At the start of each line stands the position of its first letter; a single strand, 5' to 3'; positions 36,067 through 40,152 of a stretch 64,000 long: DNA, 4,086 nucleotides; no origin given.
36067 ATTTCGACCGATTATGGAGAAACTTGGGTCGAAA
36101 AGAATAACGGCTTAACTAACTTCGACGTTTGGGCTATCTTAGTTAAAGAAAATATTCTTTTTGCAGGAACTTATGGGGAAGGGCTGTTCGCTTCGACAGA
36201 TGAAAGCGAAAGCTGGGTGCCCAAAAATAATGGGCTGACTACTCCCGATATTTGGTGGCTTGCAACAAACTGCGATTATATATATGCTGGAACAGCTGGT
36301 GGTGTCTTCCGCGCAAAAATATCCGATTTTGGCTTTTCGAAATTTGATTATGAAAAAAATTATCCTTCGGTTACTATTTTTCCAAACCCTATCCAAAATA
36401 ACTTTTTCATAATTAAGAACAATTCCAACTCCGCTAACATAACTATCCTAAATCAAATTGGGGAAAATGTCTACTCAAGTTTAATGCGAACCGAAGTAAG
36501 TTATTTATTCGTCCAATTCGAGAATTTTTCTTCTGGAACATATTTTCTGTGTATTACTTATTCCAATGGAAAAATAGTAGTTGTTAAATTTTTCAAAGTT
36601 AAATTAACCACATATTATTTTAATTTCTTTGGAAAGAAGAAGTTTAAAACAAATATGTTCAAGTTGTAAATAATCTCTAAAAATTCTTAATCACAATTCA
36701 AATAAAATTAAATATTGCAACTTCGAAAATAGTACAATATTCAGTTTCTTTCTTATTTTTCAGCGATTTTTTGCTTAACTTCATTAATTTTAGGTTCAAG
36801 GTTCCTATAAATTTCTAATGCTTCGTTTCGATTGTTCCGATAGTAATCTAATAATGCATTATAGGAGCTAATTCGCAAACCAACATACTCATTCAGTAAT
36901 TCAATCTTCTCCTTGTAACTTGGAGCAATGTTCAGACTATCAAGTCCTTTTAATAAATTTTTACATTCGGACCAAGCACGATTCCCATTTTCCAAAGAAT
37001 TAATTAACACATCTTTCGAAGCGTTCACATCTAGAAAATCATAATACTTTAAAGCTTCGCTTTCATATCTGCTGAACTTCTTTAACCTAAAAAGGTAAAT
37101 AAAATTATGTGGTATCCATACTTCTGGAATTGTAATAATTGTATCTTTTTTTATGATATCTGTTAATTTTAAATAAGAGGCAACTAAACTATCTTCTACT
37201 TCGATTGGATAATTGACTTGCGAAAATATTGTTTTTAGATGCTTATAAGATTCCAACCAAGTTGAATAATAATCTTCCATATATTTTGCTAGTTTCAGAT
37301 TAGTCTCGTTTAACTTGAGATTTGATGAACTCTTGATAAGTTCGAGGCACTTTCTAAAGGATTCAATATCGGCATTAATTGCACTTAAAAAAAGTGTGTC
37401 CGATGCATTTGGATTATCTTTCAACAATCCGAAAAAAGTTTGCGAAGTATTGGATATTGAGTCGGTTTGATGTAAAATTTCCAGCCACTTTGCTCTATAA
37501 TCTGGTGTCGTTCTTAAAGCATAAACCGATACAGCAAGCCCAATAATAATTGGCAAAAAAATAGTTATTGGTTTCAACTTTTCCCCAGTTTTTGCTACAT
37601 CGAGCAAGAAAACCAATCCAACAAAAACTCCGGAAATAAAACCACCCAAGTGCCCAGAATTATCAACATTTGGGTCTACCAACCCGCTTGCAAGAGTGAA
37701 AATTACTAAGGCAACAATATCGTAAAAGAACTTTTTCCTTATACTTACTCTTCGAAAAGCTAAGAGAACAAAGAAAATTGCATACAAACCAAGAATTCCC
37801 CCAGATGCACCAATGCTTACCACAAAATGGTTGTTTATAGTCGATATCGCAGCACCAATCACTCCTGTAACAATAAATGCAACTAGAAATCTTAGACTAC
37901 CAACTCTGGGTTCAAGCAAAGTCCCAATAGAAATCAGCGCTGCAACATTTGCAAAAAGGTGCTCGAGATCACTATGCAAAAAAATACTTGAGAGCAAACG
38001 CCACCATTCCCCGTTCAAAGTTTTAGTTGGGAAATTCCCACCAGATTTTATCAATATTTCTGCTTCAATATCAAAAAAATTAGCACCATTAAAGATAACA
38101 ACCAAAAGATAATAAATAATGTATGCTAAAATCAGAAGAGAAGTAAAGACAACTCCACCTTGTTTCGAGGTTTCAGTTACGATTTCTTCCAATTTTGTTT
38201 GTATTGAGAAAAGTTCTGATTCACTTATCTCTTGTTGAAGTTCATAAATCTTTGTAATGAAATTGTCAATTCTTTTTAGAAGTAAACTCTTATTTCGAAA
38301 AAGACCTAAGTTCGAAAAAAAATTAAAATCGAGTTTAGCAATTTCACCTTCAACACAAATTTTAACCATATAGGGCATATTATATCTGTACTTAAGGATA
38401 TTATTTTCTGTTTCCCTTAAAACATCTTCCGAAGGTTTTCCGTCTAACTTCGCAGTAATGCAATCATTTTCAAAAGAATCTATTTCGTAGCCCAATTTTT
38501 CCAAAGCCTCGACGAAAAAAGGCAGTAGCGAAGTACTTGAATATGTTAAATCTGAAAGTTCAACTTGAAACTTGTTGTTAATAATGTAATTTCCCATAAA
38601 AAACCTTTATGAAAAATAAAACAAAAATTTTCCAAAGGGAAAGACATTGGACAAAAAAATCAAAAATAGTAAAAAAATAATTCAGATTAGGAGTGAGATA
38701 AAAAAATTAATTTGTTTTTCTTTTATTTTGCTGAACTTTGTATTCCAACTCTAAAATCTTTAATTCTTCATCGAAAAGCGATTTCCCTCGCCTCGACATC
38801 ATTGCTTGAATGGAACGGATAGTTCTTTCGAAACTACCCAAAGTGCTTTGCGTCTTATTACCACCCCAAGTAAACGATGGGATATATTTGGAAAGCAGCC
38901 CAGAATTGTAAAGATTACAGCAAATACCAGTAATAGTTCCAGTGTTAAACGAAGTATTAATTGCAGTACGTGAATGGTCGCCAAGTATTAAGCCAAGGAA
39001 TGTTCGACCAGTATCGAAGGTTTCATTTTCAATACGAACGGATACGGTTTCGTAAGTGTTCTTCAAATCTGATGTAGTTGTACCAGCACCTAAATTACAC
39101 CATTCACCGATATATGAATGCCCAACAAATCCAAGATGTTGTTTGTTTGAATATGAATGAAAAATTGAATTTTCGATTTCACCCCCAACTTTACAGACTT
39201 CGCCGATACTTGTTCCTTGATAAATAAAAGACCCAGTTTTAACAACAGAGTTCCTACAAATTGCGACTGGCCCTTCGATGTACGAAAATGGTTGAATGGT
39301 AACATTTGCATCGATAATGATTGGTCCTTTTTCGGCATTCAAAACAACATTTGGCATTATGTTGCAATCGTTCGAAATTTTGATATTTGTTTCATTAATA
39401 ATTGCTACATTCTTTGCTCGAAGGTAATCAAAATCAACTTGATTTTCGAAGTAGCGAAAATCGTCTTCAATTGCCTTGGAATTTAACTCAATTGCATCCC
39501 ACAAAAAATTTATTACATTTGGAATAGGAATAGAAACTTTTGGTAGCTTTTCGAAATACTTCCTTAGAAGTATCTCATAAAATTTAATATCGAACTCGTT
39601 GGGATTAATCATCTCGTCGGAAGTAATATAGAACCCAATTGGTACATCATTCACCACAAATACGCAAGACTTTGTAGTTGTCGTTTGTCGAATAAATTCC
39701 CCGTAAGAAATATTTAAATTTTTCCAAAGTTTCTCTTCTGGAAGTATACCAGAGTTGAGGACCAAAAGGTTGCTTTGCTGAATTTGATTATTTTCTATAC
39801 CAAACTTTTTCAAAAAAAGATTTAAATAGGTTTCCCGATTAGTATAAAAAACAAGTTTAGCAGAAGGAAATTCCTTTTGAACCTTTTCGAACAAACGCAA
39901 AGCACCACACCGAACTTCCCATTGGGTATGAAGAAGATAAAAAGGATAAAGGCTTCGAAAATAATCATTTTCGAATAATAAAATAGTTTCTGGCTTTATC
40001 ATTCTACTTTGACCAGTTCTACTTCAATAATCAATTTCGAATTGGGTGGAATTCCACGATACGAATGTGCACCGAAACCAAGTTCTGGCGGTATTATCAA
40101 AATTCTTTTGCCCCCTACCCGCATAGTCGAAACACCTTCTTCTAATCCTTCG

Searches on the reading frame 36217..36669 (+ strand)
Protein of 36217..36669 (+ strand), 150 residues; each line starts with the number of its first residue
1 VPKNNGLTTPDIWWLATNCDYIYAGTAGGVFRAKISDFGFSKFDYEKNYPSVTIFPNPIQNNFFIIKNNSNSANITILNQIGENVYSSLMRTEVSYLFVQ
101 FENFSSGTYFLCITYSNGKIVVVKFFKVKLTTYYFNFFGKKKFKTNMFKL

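Call 71: search_protein_families(library=pfam, proteins=[window:36217-36669:+], max_evalue=0.05)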
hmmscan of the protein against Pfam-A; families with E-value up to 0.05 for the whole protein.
window:36217-36669:+ (150 aa): 3 families
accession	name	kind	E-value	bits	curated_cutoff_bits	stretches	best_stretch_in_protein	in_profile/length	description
PF18962.6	Por_Secre_tail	-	7.2e-10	39.5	27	1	54-123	1-71/75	Secretion system C-terminal sorting domain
PF11589.14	DUF3244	-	7.3e-05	23.1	25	1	58-120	25-90/96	Domain of unknown function (DUF3244)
PF13585.12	CHU_C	-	0.00035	21.1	27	1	59-118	13-75/86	CHU_C Type IX secretion signal domain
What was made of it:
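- Checked: There is one clear Por_Secre_tail domain (36217-36669, 39.5 bits) and one sub-threshold one (44428-47307, call 71).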

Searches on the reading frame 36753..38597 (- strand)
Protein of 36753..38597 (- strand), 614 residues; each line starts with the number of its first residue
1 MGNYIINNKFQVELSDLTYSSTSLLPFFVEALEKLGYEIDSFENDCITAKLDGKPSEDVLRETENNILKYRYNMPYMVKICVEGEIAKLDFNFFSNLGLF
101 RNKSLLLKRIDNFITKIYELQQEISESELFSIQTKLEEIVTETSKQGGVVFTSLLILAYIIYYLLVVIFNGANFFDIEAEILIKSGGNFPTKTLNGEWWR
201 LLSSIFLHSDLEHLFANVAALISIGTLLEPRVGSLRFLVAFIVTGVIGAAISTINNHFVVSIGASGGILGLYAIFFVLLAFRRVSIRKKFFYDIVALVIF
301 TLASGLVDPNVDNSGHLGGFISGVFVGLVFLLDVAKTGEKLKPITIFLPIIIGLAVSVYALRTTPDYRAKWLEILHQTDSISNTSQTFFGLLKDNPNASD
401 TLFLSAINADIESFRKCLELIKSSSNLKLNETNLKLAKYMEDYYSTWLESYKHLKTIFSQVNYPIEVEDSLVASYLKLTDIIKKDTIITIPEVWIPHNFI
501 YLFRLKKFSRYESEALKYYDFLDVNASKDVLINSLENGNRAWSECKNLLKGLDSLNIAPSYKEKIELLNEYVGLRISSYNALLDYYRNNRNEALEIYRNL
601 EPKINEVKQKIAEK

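Call 53: search_protein_families(library=pfam, proteins=[window:36753-38597:-], max_evalue=0.0001)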
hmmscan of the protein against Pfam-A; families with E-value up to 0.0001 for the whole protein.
window:36753-38597:- (614 aa): 1 family
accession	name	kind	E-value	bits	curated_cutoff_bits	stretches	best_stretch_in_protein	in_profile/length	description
PF01694.28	Rhomboid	-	1.1e-29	103.9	22.6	1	196-331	2-141/143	Rhomboid domain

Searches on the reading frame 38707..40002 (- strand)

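Call 23: search_protein_families(library=pfam, proteins=[window:38707-40002:-], max_evalue=0.001)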
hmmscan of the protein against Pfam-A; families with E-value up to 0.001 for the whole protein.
window:38707-40002:- (431 aa): 2 families
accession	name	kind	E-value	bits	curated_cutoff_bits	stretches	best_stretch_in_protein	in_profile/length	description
PF13562.11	NTP_transf_4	-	5.1e-13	49.9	27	1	7-186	1-149/153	Sugar nucleotidyl transferase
PF00132.30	Hexapep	-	2.7e-09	36.8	27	1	228-260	2-34/36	Bacterial transferase hexapeptide (six repeats)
